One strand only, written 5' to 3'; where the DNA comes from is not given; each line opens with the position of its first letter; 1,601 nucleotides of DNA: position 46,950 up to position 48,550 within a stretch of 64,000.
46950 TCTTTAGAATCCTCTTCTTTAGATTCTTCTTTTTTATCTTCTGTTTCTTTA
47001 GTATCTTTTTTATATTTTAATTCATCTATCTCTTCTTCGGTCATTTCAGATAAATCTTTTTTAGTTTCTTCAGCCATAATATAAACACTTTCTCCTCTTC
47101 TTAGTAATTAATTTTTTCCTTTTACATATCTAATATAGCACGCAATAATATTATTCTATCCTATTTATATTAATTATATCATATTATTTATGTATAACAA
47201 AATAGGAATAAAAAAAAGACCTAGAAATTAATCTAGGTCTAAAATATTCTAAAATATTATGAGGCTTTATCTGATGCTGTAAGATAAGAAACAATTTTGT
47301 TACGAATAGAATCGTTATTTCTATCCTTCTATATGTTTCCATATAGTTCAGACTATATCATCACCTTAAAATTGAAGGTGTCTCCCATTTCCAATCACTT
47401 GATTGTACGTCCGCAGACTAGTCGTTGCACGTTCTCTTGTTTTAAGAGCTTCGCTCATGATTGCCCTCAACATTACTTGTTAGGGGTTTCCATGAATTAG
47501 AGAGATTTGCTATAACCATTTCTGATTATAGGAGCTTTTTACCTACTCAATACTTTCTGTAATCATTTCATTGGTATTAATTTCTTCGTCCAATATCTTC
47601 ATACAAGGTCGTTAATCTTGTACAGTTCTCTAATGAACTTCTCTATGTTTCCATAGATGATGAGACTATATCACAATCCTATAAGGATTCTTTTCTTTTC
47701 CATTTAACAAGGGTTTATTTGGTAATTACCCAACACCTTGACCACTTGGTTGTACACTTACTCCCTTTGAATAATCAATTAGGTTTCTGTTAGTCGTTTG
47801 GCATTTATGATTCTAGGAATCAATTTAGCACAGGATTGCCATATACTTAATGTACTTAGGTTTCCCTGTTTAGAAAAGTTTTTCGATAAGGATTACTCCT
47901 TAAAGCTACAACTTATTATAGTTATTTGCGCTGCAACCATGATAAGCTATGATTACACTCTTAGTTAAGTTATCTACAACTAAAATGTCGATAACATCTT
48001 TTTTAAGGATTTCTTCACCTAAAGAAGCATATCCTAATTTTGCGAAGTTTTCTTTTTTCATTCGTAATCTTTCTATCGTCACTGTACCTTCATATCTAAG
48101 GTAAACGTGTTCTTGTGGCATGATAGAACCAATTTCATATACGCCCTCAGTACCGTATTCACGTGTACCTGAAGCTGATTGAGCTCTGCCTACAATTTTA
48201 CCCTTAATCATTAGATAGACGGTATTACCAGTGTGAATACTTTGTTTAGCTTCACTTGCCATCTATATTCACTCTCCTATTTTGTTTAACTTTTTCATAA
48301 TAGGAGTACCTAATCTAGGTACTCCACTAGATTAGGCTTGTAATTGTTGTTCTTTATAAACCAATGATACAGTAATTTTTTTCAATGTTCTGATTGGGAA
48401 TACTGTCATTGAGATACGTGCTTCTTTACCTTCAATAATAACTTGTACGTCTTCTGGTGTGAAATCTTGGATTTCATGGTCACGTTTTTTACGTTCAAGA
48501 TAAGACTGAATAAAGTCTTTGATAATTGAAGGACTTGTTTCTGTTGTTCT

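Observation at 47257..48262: Tail tube gene interrupted by two ORF-less group I introns flanking a 46-nt micro-exon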

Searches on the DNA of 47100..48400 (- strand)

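Call 4: search_dna_similar(query=window:47100-48400:-, collection=phages, mode=near, max_rows=40)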
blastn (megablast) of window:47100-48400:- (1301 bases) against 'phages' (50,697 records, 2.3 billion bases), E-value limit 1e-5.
Records with a match: 177; places in all: 190; records where one place covers at least 80% of the query: 4.
Best place of each record, by identity: >=99% 4; 95-99% 20; 80-90% 50; 60-80% 103.
By first word of the organism name: Staphylococcus 77; Listeria 55; Bacillus 28; Clostridium 9; Enterococcus 4; Mammaliicoccus 2; Twortvirus 1; Xanthomonas 1.
By host as written in the record: Listeria monocytogenes 44; Staphylococcus aureus 18; - 12; Staphylococcus xylosus M1997-2/10 8; Staphylococcus sp. 5; Bacillus cereus 5; Mammaliicoccus vitulinus C5817 4; Staphylococcus carnosus TM300 4; and 54 more.
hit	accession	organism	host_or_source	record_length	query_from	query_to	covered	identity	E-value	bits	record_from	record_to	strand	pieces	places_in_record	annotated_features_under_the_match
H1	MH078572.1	Staphylococcus phage phiSA_BS1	Staphylococcus sp. ATCC 25923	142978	1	1300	75%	98.0%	0e+0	1691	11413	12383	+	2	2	hypothetical protein | major tail sheath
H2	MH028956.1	Staphylococcus phage phiSA_BS2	Staphylococcus aureus ATCC 25923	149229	1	1300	75%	98.0%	0e+0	1691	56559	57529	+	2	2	hypothetical protein | major tail sheath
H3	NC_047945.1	Staphylococcus phage phiSA_BS1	Staphylococcus sp. ATCC 25923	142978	1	1300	75%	98.0%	0e+0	1691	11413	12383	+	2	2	virion structural protein | tail sheath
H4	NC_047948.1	Staphylococcus phage phiSA_BS2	Staphylococcus aureus ATCC 25923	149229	1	1300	75%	98.0%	0e+0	1691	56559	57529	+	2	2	virion structural protein | tail sheath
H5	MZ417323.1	Staphylococcus phage PG-2021_1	Staphylococcus epidermidis NCC 100655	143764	118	1207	84%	80.8%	0e+0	837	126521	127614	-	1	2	record has no annotation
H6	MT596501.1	Staphylococcus phage vB_SepM_BE04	Staphylococcus epidermidis F12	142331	118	1191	83%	81.0%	0e+0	837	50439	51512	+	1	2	tail tube protein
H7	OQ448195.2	Staphylococcus phage 110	Staphylococcus epidermidis COB-Sec2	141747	118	1191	83%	81.0%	0e+0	837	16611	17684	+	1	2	virion structural protein | Intron_gpI (x2)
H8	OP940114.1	Staphylococcus phage vB_SauM_VL10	Staphylococcus aureus ATCC43300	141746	4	1127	84%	80.0%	6e-141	768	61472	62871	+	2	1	hypothetical protein | putative major tail sheath protein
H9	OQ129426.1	Staphylococcus phage vB_SauM_JDF86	Staphylococcus aureus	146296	1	1300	68%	89.9%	0e+0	1122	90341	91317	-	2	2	putative tail tube protein | hypothetical protein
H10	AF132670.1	Twortvirus twort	-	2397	124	1109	76%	78.6%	6e-176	623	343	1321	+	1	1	unknown | ribosome_binding_site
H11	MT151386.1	Staphylococcus phage Twort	Staphylococcus hyicus DSM-17421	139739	124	1109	76%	78.6%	6e-176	623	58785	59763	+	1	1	tail tube protein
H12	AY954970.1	Staphylococcus phage Twort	-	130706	124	1109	76%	78.6%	6e-176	623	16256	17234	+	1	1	ORF106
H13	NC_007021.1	Staphylococcus phage Twort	Staphylococcus aureus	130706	124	1109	76%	78.6%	6e-176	623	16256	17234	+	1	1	virion structural protein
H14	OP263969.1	Staphylococcus phage Koomba-kaat_1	Staphylococcus aureus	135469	3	803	62%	78.5%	4e-138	497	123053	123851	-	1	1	virion structural protein | tail sheath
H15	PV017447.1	Staphylococcus phage CIFT_MFB_MRSA28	Staphylococcus aureus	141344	3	803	62%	78.4%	2e-136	492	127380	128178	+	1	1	virion protein 5 | Intron_gpI | putative tail sheath protein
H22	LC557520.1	Staphylococcus phage vB_SsapH-Golestan101-M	Staphylococcus saprophyticus 101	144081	1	466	36%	99.1%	0e+0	839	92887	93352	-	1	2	tail tube protein | major tail sheath protein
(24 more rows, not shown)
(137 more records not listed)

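Call 6: get_annotated_region(hit=H10, flank=2000)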
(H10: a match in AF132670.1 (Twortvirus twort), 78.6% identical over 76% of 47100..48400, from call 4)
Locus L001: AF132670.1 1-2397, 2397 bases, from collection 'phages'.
description: Staphylococcus phage Twort unknown genes.
organism: Twortvirus twort (NCBI taxid 55510)
taxonomy: Viruses; Duplodnaviria; Heunggongvirae; Uroviricota; Caudoviricetes; Herelleviridae; Twortvirinae; Twortvirus
host: -; source: -; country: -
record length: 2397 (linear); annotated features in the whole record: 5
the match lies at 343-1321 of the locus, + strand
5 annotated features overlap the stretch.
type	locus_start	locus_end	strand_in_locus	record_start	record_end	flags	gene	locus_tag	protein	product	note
CDS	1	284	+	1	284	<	-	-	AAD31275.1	unknown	similar to major tail sheath protein of Listeria phage A511; orfa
regulatory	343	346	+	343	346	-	-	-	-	ribosome_binding_site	-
CDS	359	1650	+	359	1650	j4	-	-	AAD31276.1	unknown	similar to Orf8 of Listeria phage A511; orf142; contains group 1 introns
regulatory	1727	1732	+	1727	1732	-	-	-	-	ribosome_binding_site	-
CDS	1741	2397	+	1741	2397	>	-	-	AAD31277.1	unknown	orfc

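Call 7: get_annotated_region(hit=H1, flank=1500)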
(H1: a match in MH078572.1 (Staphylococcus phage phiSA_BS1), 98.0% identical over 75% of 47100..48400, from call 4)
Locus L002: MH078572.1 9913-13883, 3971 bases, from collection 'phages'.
description: Staphylococcus phage phiSA_BS1, complete genome.
organism: Staphylococcus phage phiSA_BS1 (NCBI taxid 2126734)
taxonomy: Viruses; Duplodnaviria; Heunggongvirae; Uroviricota; Caudoviricetes; Herelleviridae; Twortvirinae; Baoshanvirus; Baoshanvirus BS1
host: Staphylococcus sp. ATCC 25923; source: dairy farm; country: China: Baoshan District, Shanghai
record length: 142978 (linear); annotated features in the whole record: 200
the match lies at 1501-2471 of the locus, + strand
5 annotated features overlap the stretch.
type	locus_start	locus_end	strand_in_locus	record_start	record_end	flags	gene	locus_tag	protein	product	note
CDS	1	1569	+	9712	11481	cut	-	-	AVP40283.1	major tail sheath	-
CDS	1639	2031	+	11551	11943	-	-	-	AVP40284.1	hypothetical protein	-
CDS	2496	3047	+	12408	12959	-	-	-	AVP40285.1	hypothetical protein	-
CDS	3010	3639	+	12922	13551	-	-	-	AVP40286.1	hypothetical protein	-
CDS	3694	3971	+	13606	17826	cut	-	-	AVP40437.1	tail length tape-measure protein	-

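Call 8: get_annotated_region(hit=H7, flank=1500)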
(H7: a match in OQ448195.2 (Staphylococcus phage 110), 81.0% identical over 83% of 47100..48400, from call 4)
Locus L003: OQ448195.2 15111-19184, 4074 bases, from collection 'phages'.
description: Staphylococcus phage 110, complete genome.
organism: Staphylococcus phage 110 (NCBI taxid 3038194)
taxonomy: Viruses; Duplodnaviria; Heunggongvirae; Uroviricota; Caudoviricetes; Herelleviridae; Twortvirinae; Sepunavirus
host: Staphylococcus epidermidis COB-Sec2; source: -; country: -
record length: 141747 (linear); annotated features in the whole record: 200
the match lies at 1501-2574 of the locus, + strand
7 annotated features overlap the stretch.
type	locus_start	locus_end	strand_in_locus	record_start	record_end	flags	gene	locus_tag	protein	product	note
CDS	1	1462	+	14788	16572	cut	-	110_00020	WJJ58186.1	tail sheath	-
CDS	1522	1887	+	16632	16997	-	-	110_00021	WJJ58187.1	virion structural protein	-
misc_RNA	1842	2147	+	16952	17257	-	-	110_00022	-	Intron_gpI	-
misc_RNA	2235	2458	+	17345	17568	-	-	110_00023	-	Intron_gpI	-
CDS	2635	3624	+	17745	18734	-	-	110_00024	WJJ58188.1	hypothetical protein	-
CDS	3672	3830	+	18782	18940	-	-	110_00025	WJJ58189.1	hypothetical protein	-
CDS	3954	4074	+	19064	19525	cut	-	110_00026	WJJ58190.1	hypothetical protein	-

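Call 9: get_annotated_region(hit=H22, flank=1500)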
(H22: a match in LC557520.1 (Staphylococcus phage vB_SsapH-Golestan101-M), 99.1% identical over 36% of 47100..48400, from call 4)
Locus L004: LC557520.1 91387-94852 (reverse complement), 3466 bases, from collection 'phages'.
description: Staphylococcus phage vB_SsapH-Golestan101-M DNA, complete genome.
organism: Staphylococcus phage vB_SsapH-Golestan101-M (NCBI taxid 2741341)
taxonomy: Viruses; Duplodnaviria; Heunggongvirae; Uroviricota; Caudoviricetes; Herelleviridae; Twortvirinae; Baoshanvirus
host: Staphylococcus saprophyticus 101; source: -; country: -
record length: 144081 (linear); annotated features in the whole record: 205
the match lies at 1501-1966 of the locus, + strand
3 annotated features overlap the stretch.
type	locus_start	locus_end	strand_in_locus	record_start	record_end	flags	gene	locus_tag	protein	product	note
CDS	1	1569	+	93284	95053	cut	-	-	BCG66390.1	major tail sheath protein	Golestan130; ORF130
CDS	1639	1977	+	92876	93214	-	-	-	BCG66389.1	tail tube protein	Golestan129; ORF129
CDS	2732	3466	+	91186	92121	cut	-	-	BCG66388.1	hypothetical protein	Golestan128; ORF128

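Call 23: search_dna_similar(query=window:47591-47917:-, collection=phages, mode=distant, max_rows=40)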
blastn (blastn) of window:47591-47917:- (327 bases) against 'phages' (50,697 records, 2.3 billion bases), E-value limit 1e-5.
Records with a match: 249; places in all: 405; records where one place covers at least 80% of the query: 93.
Best place of each record, by identity: 90-95% 1; 80-90% 96; 60-80% 152.
By first word of the organism name: Staphylococcus 110; Vibrio 46; Lactococcus 20; Bacillus 14; Enterococcus 14; Pseudomonas 12; Prevotella 9; Brochothrix 4; Pseudoalteromonas 3; Clostridioides 2; and 13 more.
By host as written in the record: - 44; Staphylococcus aureus 31; Lactococcus lactis 14; Prevotella sp. 9; Staphylococcus xylosus M1997-2/10 8; Staphylococcus sp. 5; Staphylococcus carnosus TM300 5; Pseudomonas aeruginosa PAO1 5; and 84 more.
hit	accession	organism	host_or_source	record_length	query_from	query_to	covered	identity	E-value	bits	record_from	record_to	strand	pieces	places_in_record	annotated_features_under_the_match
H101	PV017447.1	Staphylococcus phage CIFT_MFB_MRSA28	Staphylococcus aureus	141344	4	313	95%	81.3%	6e-74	282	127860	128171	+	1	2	Intron_gpI | virion protein 5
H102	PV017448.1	Staphylococcus phage CIFT_MFB_MRSA32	Staphylococcus aureus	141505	4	313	95%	81.3%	6e-74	282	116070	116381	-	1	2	virion structural protein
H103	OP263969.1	Staphylococcus phage Koomba-kaat_1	Staphylococcus aureus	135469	4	313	95%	81.3%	6e-74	282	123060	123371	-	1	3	virion structural protein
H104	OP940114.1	Staphylococcus phage vB_SauM_VL10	Staphylococcus aureus ATCC43300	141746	4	313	95%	81.3%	6e-74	282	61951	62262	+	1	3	hypothetical protein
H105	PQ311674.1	Staphylococcus phage CIFT_MFB_MRSA12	Staphylococcus aureus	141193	4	313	95%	81.3%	6e-74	282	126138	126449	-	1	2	putative tail tube protein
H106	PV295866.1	Staphylococcus phage CIFT_MFB_MRSA13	Staphylococcus aureus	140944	4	313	95%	81.3%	6e-74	282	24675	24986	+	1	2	intron_gpI | virion protein 5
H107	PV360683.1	Staphylococcus phage CIFT_MFB_MRSA16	Staphylococcus aureus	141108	4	313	95%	81.3%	6e-74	282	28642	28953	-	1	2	intron_gpI | virion protein 5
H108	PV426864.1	Staphylococcus phage CIFT_MFB_MRSA21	Staphylococcus aureus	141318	4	313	95%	81.3%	6e-74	282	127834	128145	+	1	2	intron_gpI | virion protein 5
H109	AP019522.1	Staphylococcus phage MR003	Staphylococcus aureus RN4220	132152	4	313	95%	81.3%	6e-74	283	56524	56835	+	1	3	phage protein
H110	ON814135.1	Staphylococcus phage vB_SauM-V1SA20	Staphylococcus aureus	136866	4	313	95%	81.3%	6e-74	283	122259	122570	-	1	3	hypothetical protein (x2)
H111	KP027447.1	Staphylococcus phage vB_SepM_ phiIPLA-C1C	Staphylococcus sp.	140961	7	311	93%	80.1%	2e-68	264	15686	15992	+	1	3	hypothetical protein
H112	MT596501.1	Staphylococcus phage vB_SepM_BE04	Staphylococcus epidermidis F12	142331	7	311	93%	80.1%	2e-68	264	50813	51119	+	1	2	tail tube protein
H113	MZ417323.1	Staphylococcus phage PG-2021_1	Staphylococcus epidermidis NCC 100655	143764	7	311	93%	80.1%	2e-68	264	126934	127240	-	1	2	record has no annotation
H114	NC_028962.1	Staphylococcus phage vB_SepM_ phiIPLA-C1C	Staphylococcus sp.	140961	7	311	93%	80.1%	2e-68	264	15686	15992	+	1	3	virion structural protein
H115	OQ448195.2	Staphylococcus phage 110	Staphylococcus epidermidis COB-Sec2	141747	7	311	93%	80.1%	2e-68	264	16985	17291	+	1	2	Intron_gpI | virion structural protein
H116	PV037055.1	Staphylococcus phage S2G3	Staphylococcus capitis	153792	13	324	91%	77.7%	1e-31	206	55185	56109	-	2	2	homing endonuclease | hypothetical protein (x2) | ribonucleotide reductase large subunit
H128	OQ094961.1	Staphylococcus phage SSP49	Staphylococcus aureus ATCC 13301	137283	1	285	87%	71.5%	1e-24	119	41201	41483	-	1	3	nucleotide metabolism protein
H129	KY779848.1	Staphylococcus phage qdsa001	Staphylococcus aureus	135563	1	285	87%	71.4%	4e-25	120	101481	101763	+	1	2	ribonucleotide-diphosphate reductase alpha subunit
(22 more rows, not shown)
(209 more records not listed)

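Call 24: search_dna_similar(query=window:47292-47544:-, collection=phages, mode=distant, max_rows=40)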
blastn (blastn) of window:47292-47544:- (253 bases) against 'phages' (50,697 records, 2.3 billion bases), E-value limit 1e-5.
Records with a match: 327; places in all: 550; records where one place covers at least 80% of the query: 112.
Best place of each record, by identity: 95-99% 12; 90-95% 6; 80-90% 82; 60-80% 227.
By first word of the organism name: Staphylococcus 166; Bacillus 31; Escherichia 27; Pseudomonas 16; Vibrio 10; Clostridium 10; Prevotella 9; Enterocloster 5; Klebsiella 5; Shigella 5; and 19 more.
By host as written in the record: - 37; Staphylococcus aureus 31; Staphylococcus sp. 23; Staphylococcus carnosus TM300 14; Escherichia coli 9; Prevotella sp. 9; Staphylococcus xylosus M1997-2/10 8; Pseudomonas syringae pv. porri LMG 28495 8; and 110 more.
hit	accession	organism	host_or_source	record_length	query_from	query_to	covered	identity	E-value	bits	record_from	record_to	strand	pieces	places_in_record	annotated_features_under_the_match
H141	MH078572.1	Staphylococcus phage phiSA_BS1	Staphylococcus sp. ATCC 25923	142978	1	253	100%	98.0%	1e-119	434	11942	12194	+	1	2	hypothetical protein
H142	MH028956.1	Staphylococcus phage phiSA_BS2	Staphylococcus aureus ATCC 25923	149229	1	253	100%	98.0%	1e-119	434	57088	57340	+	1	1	hypothetical protein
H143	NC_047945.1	Staphylococcus phage phiSA_BS1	Staphylococcus sp. ATCC 25923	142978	1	253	100%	98.0%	1e-119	434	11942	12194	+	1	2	virion structural protein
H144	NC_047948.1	Staphylococcus phage phiSA_BS2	Staphylococcus aureus ATCC 25923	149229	1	253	100%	98.0%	1e-119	434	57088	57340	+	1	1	virion structural protein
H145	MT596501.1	Staphylococcus phage vB_SepM_BE04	Staphylococcus epidermidis F12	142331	10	253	96%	88.6%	8e-77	358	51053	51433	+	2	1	none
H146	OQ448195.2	Staphylococcus phage 110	Staphylococcus epidermidis COB-Sec2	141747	10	253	96%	88.6%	8e-77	358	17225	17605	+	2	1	Intron_gpI (x2)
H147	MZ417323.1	Staphylococcus phage PG-2021_1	Staphylococcus epidermidis NCC 100655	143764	10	253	96%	86.9%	8e-77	292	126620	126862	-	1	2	record has no annotation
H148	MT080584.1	Staphylococcus phage vB_SauM_EW15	Staphylococcus carnosus TM300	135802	7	253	98%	84.1%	4e-68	263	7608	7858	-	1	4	record has no annotation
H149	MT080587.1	Staphylococcus phage vB_SauM_EW20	Staphylococcus carnosus TM300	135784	7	253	98%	84.1%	4e-68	263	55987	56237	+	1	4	record has no annotation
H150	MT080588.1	Staphylococcus phage vB_SauM_EW22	Staphylococcus carnosus TM300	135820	7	253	98%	84.1%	4e-68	263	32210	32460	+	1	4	record has no annotation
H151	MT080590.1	Staphylococcus phage vB_SauM_EW27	Staphylococcus carnosus TM300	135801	7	253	98%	84.1%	4e-68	263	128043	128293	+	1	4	record has no annotation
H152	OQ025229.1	Staphylococcus phage StAP1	Staphylococcus aureus Newman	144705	7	253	98%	84.1%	4e-68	263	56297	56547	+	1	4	none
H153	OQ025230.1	Staphylococcus phage SAP6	Staphylococcus aureus Newman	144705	7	253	98%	84.1%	4e-68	263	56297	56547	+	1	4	none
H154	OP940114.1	Staphylococcus phage vB_SauM_VL10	Staphylococcus aureus ATCC43300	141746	7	253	98%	82.9%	1e-62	244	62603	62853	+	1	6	none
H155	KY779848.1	Staphylococcus phage qdsa001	Staphylococcus aureus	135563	7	253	98%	82.5%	5e-61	240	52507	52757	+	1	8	none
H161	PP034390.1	Staphylococcus phage CF5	Staphylococcus warneri PJI isolate 5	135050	7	253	98%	82.2%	3e-63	246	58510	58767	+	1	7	none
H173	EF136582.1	Staphylococcus phage 812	Staphylococcus aureus CCM 4028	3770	7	253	98%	80.2%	6e-53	213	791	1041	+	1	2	none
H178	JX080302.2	Staphylococcus phage 676Z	Staphylococcus aureus strain Z11778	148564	7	253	98%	80.2%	6e-53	213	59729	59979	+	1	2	tmpA: TmpA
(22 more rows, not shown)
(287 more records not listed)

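Call 30: get_annotated_region(hit=H101, flank=1200)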
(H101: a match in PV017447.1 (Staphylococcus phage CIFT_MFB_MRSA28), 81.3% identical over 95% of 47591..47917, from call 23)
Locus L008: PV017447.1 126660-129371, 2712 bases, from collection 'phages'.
description: Staphylococcus phage CIFT_MFB_MRSA28, complete genome.
organism: Staphylococcus phage CIFT_MFB_MRSA28 (NCBI taxid 3398203)
taxonomy: Viruses; Duplodnaviria; Heunggongvirae; Uroviricota; Caudoviricetes; Herelleviridae; Twortvirinae; Silviavirus
host: Staphylococcus aureus; source: sewage; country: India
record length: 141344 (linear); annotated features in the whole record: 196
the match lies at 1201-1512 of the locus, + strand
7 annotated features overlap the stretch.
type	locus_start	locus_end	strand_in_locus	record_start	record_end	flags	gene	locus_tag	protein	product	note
CDS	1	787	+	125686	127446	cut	-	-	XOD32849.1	putative tail sheath protein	-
CDS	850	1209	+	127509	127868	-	-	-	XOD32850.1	virion protein 5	-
ncRNA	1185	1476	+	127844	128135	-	-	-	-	Intron_gpI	-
ncRNA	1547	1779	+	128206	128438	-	-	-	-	Intron_gpI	-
ncRNA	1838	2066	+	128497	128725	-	-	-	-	Intron_gpI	-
ncRNA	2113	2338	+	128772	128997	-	-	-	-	Intron_gpI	-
CDS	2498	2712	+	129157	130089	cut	-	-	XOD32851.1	hypothetical protein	-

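Call 31: get_annotated_region(hit=H173, flank=1500)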
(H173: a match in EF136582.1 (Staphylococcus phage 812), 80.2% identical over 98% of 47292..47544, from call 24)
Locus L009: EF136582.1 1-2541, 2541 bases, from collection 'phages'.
description: Staphylococcus phage 812 strain phi812b truncated capsid protein, putative intron-encoded nuclease, and hypothetical protein genes, complete cds; and hypothetical protein gene, partial cds.
organism: Staphylococcus phage 812 (NCBI taxid 307898)
taxonomy: Viruses; Duplodnaviria; Heunggongvirae; Uroviricota; Caudoviricetes; Herelleviridae; Twortvirinae; Kayvirus
host: Staphylococcus aureus CCM 4028; source: -; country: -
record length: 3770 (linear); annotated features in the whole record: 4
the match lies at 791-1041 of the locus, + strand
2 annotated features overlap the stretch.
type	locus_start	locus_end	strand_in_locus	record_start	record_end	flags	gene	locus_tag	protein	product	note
CDS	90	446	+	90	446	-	-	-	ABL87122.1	truncated capsid protein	ORF8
CDS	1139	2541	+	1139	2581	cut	-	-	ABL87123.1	putative intron-encoded nuclease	I-812I; similar to Bacteriophage Tuc2009 group I intron orf38; SM00497; IENR1; intron encoded nuclease repeat motif; ...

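Call 32: get_annotated_region(hit=H148, flank=1200)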
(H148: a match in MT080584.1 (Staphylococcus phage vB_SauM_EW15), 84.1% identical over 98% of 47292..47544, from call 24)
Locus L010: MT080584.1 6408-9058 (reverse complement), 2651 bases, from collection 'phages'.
description: UNVERIFIED: Staphylococcus phage vB_SauM_EW15, complete genome.
organism: Staphylococcus phage vB_SauM_EW15 (NCBI taxid 2713012)
taxonomy: Viruses; Duplodnaviria; Heunggongvirae; Uroviricota; Caudoviricetes; Herelleviridae; Twortvirinae; Silviavirus
host: Staphylococcus carnosus TM300; source: wastewater; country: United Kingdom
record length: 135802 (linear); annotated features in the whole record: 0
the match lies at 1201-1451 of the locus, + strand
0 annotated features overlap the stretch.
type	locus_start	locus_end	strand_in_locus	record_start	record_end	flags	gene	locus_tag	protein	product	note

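Call 33: get_annotated_region(hit=H161, flank=1800)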
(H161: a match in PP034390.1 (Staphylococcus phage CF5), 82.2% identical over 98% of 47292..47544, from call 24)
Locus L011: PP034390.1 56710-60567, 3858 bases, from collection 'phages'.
description: Staphylococcus phage CF5, complete genome.
organism: Staphylococcus phage CF5 (NCBI taxid 3113739)
taxonomy: Viruses; Duplodnaviria; Heunggongvirae; Uroviricota; Caudoviricetes; Herelleviridae; Twortvirinae; Silviavirus
host: Staphylococcus warneri PJI isolate 5; source: untreated Finham sewage; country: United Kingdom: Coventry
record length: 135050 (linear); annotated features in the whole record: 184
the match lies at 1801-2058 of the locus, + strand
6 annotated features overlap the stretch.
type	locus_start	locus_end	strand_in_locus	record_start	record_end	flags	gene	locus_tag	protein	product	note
CDS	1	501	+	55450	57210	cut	-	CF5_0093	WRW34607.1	tail sheath protein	-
CDS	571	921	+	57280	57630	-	-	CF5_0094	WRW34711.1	virion structural protein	-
CDS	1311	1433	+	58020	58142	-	-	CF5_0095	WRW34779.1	hypothetical protein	-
CDS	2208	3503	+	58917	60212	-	-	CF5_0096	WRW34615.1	intron encoded nuclease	-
CDS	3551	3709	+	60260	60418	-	-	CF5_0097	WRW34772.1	hypothetical protein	-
CDS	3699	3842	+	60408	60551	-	-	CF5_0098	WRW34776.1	hypothetical protein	-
